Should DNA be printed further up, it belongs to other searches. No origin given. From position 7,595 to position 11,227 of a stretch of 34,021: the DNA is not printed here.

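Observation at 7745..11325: A cobalamin riboswitch sits directly in front of a 1110-aa BNR/Asp-box beta-propeller surface protein, a candidate cell-surface corrinoid-capture or B12-responsive envelope protein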

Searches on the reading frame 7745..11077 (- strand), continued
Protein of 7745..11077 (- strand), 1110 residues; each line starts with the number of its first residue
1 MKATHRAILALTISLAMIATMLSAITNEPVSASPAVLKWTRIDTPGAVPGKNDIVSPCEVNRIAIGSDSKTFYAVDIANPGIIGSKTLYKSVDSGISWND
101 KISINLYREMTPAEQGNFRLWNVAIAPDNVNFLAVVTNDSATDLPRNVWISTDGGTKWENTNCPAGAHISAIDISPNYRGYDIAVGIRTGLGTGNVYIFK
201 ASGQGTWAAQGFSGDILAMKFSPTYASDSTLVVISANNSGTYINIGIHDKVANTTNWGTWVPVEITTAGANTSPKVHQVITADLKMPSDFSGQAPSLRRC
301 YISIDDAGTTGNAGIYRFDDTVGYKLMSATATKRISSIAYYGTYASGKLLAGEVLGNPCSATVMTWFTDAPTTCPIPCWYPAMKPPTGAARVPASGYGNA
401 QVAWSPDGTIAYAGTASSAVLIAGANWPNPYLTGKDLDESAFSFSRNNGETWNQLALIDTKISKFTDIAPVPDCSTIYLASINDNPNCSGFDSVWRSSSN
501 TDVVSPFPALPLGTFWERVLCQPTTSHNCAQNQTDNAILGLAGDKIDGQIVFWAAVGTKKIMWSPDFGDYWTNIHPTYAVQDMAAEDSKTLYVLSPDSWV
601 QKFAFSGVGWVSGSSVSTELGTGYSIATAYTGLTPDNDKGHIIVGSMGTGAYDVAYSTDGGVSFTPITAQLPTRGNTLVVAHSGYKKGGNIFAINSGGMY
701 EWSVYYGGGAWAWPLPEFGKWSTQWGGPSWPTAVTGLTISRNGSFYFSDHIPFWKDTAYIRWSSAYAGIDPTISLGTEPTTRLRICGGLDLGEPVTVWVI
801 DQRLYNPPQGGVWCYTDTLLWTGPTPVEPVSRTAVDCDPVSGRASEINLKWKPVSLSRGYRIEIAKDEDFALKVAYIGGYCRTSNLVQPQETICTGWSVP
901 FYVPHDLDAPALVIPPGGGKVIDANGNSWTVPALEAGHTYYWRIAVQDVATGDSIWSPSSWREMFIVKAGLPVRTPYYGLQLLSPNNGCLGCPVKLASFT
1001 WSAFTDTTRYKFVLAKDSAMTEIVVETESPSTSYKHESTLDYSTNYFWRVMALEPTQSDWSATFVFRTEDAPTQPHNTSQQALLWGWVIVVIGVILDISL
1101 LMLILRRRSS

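Call 56: find_homologous_proteins(query=L010:2454-5468:+, max_evalue=0.00001)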
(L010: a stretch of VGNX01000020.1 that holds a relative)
Query L010:2454-5468:+ (1004 aa): 625 proteins with E <= 0.00001 among 8000 candidates; the best 120 are listed.
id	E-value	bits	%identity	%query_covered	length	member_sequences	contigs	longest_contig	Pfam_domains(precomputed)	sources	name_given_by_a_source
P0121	0.0e+0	2109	95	95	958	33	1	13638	PF15902.13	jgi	-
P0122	0.0e+0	1842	88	90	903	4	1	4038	PF02012.27,PF15902.13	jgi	jgi:hypothetical protein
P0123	0.0e+0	1801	81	94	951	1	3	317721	PF15902.13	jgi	jgi:hypothetical protein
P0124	0.0e+0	1791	80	95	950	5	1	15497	PF15902.13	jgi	jgi:hypothetical protein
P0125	0.0e+0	1783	80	94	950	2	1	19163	PF15902.13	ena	-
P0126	0.0e+0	1779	80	94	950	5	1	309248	PF15902.13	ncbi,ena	-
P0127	0.0e+0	1774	80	95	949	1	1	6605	PF15902.13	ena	-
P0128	0.0e+0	1770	80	95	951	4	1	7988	PF15902.13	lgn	-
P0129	0.0e+0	1750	79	94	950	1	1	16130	PF02012.27,PF15902.13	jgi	-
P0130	0.0e+0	1745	78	93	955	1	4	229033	PF15902.13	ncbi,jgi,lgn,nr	ncbi:MAG: hypothetical protein FJ023_08995 [Chloroflexi bacterium]|nr:hypothetical protein [Chlorofl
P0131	0.0e+0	1742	79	94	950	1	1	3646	PF15902.13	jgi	jgi:hypothetical protein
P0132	0.0e+0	1738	78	95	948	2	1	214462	PF15902.13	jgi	jgi:hypothetical protein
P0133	0.0e+0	1732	79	93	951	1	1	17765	PF15902.13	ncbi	ncbi:hypothetical protein ACFLTN_04815 [Chloroflexota bacterium]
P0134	0.0e+0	1730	79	95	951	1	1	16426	PF15902.13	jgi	-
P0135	0.0e+0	1723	77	96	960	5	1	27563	PF15902.13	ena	-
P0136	0.0e+0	1718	78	94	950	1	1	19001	PF15902.13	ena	-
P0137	0.0e+0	1716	77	95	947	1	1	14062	PF02012.27,PF15902.13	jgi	jgi:hypothetical protein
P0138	0.0e+0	1711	76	96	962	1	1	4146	PF15902.13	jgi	-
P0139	0.0e+0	1706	76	94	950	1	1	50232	PF15902.13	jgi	-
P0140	0.0e+0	1700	76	95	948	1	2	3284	PF02012.27,PF15902.13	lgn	-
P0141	0.0e+0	1698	76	95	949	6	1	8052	PF02012.27,PF15902.13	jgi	-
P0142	0.0e+0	1690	77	94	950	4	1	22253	PF15902.13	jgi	-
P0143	0.0e+0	1682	78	91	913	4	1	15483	PF02012.27,PF15902.13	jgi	jgi:hypothetical protein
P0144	0.0e+0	1681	75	96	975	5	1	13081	PF15902.13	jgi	-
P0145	0.0e+0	1674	75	95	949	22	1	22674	PF15902.13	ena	-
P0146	0.0e+0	1674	76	95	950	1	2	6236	PF15902.13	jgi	jgi:hypothetical protein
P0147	0.0e+0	1672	76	95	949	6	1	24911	PF15902.13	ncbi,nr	ncbi:MAG: hypothetical protein JXB43_06655 [Dehalococcoidia bacterium]|nr:hypothetical protein [Deha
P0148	0.0e+0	1668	75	95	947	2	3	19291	PF15902.13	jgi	jgi:hypothetical protein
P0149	0.0e+0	1658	75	93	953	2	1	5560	PF15902.13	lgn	-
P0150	0.0e+0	1650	74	95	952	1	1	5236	PF15902.13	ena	-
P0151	0.0e+0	1644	74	94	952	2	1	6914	PF15902.13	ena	-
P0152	0.0e+0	1637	74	94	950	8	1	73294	PF15902.13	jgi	jgi:hypothetical protein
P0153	0.0e+0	1637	73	95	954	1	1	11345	PF15902.13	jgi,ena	-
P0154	0.0e+0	1630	73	95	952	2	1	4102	PF15902.13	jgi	jgi:hypothetical protein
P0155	0.0e+0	1626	76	91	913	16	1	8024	PF15902.13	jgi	jgi:hypothetical protein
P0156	0.0e+0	1623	73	95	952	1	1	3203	PF15902.13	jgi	jgi:hypothetical protein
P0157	0.0e+0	1615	73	93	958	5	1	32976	PF15902.13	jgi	-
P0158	0.0e+0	1596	72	95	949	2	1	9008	PF15902.13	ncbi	-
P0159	0.0e+0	1583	72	95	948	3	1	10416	PF15902.13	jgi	jgi:hypothetical protein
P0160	0.0e+0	1573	74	89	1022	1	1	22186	PF15902.13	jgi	jgi:hypothetical protein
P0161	0.0e+0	1566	70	95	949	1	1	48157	PF25852.1,PF15902.13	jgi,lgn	jgi:hypothetical protein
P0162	0.0e+0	1560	71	95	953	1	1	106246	PF15902.13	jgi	jgi:hypothetical protein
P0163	0.0e+0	1543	69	95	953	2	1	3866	PF15902.13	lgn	-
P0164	0.0e+0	1536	70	96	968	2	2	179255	PF15902.13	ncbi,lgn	-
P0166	0.0e+0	1521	70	94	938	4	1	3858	PF02012.27,PF15902.13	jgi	jgi:hypothetical protein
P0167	0.0e+0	1509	69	94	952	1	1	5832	PF15902.13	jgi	jgi:hypothetical protein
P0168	0.0e+0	1496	68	94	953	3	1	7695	PF02012.27,PF15902.13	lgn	-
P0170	0.0e+0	1493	67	94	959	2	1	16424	PF02012.27,PF15902.13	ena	-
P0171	0.0e+0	1483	68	92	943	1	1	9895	PF15902.13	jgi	jgi:hypothetical protein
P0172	0.0e+0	1470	67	94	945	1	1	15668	PF02012.27,PF15902.13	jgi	jgi:hypothetical protein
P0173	0.0e+0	1460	67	94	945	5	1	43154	PF15902.13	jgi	jgi:hypothetical protein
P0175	0.0e+0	1450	66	94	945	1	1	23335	PF02012.27,PF15902.13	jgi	jgi:photosystem II stability/assembly factor-like uncharacterized protein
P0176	0.0e+0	1438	66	94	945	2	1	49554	PF02012.27,PF15902.13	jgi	jgi:photosystem II stability/assembly factor-like uncharacterized protein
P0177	0.0e+0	1437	66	94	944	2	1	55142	PF15902.13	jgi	jgi:hypothetical protein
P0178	0.0e+0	1435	65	95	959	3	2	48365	PF25852.1,PF02012.27,PF15902.13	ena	-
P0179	0.0e+0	1430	66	94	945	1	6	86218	PF15902.13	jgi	jgi:hypothetical protein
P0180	0.0e+0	1423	65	94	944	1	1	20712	PF02012.27,PF15902.13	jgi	jgi:hypothetical protein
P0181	0.0e+0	1382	65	92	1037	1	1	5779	PF15902.13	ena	-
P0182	0.0e+0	1365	64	91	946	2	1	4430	PF15902.13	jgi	-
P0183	0.0e+0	1360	63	94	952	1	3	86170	PF15902.13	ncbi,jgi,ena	-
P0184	0.0e+0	1358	64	90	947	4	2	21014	PF15902.13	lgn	-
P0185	0.0e+0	1302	63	90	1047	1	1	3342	PF15902.13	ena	-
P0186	0.0e+0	1299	62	92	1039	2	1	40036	PF25788.3,PF15902.13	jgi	jgi:hypothetical protein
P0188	0.0e+0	1297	62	91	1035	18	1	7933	PF06051.18,PF15902.13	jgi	-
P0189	0.0e+0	1290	62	91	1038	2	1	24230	PF06051.18,PF15902.13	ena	-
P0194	0.0e+0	1272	62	88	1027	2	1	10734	PF15902.13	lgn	-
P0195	0.0e+0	1271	62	91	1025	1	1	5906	PF15902.13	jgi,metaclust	metaclust:\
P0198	0.0e+0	1230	58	93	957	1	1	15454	PF15902.13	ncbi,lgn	-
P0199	0.0e+0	1215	60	91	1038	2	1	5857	PF15902.13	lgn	-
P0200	0.0e+0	1209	58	94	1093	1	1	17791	PF02012.27,PF15902.13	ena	-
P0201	0.0e+0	1195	59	90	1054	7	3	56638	PF15902.13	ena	-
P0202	0.0e+0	1193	56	94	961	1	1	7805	PF15902.13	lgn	-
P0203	0.0e+0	1177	58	91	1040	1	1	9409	PF25788.3,PF06051.18,PF15902.13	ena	-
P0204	0.0e+0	1155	57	91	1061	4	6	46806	PF15902.13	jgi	-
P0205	0.0e+0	1153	56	91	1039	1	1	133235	PF15902.13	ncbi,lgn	-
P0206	0.0e+0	1139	57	90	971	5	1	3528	PF15902.13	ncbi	-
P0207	0.0e+0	1125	54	95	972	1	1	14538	PF15902.13,PF13088.13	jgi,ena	-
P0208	0.0e+0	1125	55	94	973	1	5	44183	PF15902.13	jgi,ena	-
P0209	0.0e+0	1116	54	94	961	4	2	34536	PF15902.13,PF13088.13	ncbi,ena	-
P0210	0.0e+0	1112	56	90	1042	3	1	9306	PF15902.13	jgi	-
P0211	0.0e+0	1111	54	95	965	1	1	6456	PF15902.13,PF13088.13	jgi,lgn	jgi:hypothetical protein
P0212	0.0e+0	1108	56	88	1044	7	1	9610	PF15902.13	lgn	-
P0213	0.0e+0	1108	53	94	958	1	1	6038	PF15902.13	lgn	-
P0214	0.0e+0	1106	55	90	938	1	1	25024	PF15902.13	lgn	-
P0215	0.0e+0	1103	57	87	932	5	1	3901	PF15902.13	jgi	jgi:hypothetical protein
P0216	0.0e+0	1097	54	93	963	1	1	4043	PF15902.13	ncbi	-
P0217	0.0e+0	1090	55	91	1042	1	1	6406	PF15902.13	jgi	-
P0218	0.0e+0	1081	55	92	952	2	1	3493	PF15902.13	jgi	jgi:photosystem II stability/assembly factor-like uncharacterized protein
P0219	0.0e+0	1077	54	94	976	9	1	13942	PF15902.13,PF13088.13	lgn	-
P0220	0.0e+0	1075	54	91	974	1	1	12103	PF02012.27,PF15902.13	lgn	-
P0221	0.0e+0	1074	53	93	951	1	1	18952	PF15902.13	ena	-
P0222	0.0e+0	1074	55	88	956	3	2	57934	PF15902.13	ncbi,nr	ncbi:MAG: hypothetical protein PHO26_08530 [Dehalococcoidia bacterium]|nr:hypothetical protein [Deha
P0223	0.0e+0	1074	52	93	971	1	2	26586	PF15902.13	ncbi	-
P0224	0.0e+0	1070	55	89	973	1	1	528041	PF02012.27,PF15902.13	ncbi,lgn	-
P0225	0.0e+0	1069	54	89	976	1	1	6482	PF15902.13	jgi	-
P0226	0.0e+0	1062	52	93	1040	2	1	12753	PF06051.18,PF15902.13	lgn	-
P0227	0.0e+0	1060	53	88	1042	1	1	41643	PF06051.18,PF15902.13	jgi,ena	-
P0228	0.0e+0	1059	54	94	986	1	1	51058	PF02012.27,PF15902.13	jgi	jgi:hypothetical protein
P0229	0.0e+0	1055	56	87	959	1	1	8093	PF15902.13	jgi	jgi:hypothetical protein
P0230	0.0e+0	1055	54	87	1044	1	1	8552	PF15902.13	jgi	jgi:hypothetical protein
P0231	0.0e+0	1055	52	93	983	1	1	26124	PF15902.13,PF13088.13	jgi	jgi:hypothetical protein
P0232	0.0e+0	1054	53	89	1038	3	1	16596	PF25788.3,PF15902.13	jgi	-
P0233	0.0e+0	1054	52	93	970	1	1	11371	PF15902.13,PF13088.13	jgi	jgi:hypothetical protein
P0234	0.0e+0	1050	52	89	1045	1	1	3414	PF15902.13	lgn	-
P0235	0.0e+0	1045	53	89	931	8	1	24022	PF02012.27,PF15902.13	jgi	jgi:uncharacterized protein (DUF2147 family)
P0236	0.0e+0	1042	53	92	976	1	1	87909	PF15902.13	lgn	-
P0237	0.0e+0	1039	52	89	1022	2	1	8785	PF15902.13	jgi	-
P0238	0.0e+0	1035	52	90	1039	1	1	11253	PF15902.13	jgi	jgi:hypothetical protein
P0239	0.0e+0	1034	54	86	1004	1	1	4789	PF25788.3,PF15902.13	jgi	jgi:hypothetical protein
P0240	0.0e+0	1032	52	92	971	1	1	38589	PF15902.13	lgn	-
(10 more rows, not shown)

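Call 71: search_protein_families(library=pfam, proteins=[P0112, P0115, P0030, P0104], max_evalue=0.001)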
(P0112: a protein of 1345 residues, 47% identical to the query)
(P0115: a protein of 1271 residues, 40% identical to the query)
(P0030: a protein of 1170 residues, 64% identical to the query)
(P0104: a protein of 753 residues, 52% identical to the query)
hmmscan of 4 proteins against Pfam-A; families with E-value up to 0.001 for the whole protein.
P0112 (1345 aa): 1 family
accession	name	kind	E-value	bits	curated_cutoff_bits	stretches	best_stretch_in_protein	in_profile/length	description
PF25788.1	Ig_Rha78A_N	-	9.1e-05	23.1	27.4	0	1165-1200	69-101/105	Rha78A-like, N-terminal immunoglobulin domain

P0115 (1271 aa): 2 families
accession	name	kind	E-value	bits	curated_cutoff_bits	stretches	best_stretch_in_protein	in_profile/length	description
PF16656.11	Pur_ac_phosph_N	-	1.8e-05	25.6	30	0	1087-1125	62-92/93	Purple acid Phosphatase, N-terminal domain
PF25788.1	Ig_Rha78A_N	-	0.00032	21.4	27.4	0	1091-1126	69-101/105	Rha78A-like, N-terminal immunoglobulin domain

P0030 (1170 aa): 1 family
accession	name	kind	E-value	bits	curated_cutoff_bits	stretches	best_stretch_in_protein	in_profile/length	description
PF15902.12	Sortilin-Vps10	-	3.9e-05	23.1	33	0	172-294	2-110/446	Sortilin, neurotensin receptor 3,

P0104 (753 aa): 1 family
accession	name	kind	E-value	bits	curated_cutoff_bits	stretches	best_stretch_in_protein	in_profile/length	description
PF25788.1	Ig_Rha78A_N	-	1.3e-06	29.1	27.4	1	634-711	19-103/105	Rha78A-like, N-terminal immunoglobulin domain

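Call 79: find_encoding_contigs(protein=P0087, flank=5000, max_places=2)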
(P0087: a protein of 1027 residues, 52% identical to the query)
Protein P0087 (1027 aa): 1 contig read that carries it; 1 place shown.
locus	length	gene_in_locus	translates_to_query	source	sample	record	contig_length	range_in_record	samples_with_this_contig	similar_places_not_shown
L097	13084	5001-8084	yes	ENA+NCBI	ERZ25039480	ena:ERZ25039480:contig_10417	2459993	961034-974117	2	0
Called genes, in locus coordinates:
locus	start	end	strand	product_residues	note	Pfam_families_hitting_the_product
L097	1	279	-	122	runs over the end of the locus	PF00076:RRM_1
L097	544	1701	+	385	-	PF07690:MFS_1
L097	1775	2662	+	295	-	PF01008:IF-2B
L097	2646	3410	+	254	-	PF01026:TatD_DNase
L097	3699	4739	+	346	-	PF01497:Peripla_BP_2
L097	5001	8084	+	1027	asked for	-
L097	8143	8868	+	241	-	PF25087:GMPPB_C (faint), PF00132:Hexapep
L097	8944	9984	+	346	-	PF00483:NTP_transferase, PF12804:NTP_transf_3, PF00132:Hexapep (faint), PF25084:LbH_EIF2B, PF24894:Hexapep_GlmU (weak), PF25087:GMPPB_C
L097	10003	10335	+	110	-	PF00085:Thioredoxin, PF14595:Thioredoxin_9 (weak), PF13098:Thioredoxin_2, PF13905:Thioredoxin_8 (weak)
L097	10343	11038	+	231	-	PF02683:DsbD_TM, PF13386:DsbD_2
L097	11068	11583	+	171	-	PF00578:AhpC-TSA, PF08534:Redoxin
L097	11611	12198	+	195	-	PF00578:AhpC-TSA, PF08534:Redoxin, PF00255:GSHPx (weak), PF13098:Thioredoxin_2 (weak), PF00085:Thioredoxin, PF13905:Thioredoxin_8 (weak)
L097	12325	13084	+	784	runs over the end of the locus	PF13098:Thioredoxin_2 (faint), PF00578:AhpC-TSA, PF08534:Redoxin, PF00041:fn3 (faint), PF16656:Pur_ac_phosph_N, PF00578:AhpC-TSA, PF08534:Redoxin, PF13905:Thioredoxin_8 (weak)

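Call 80: find_encoding_contigs(protein=P0053, flank=5000, max_places=2)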
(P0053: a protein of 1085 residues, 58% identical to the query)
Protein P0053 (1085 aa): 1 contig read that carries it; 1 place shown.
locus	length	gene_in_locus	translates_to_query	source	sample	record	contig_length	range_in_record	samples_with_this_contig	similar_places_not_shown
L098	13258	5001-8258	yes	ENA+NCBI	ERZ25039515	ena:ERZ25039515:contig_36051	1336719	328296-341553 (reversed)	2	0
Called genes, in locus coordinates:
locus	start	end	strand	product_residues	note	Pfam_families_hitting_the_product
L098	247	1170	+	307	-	PF00989:PAS (faint), PF00990:GGDEF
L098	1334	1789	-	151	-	PF13577:SnoaL_4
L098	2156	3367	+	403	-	PF00083:Sugar_tr (faint), PF07690:MFS_1, PF12832:MFS_1_like (weak), PF06779:MFS_4, PF07690:MFS_1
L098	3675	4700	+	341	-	PF01497:Peripla_BP_2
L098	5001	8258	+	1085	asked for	PF16656:Pur_ac_phosph_N (faint)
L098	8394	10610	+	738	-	PF05345:He_PIG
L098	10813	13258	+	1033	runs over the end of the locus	PF15902:Sortilin-Vps10 (faint)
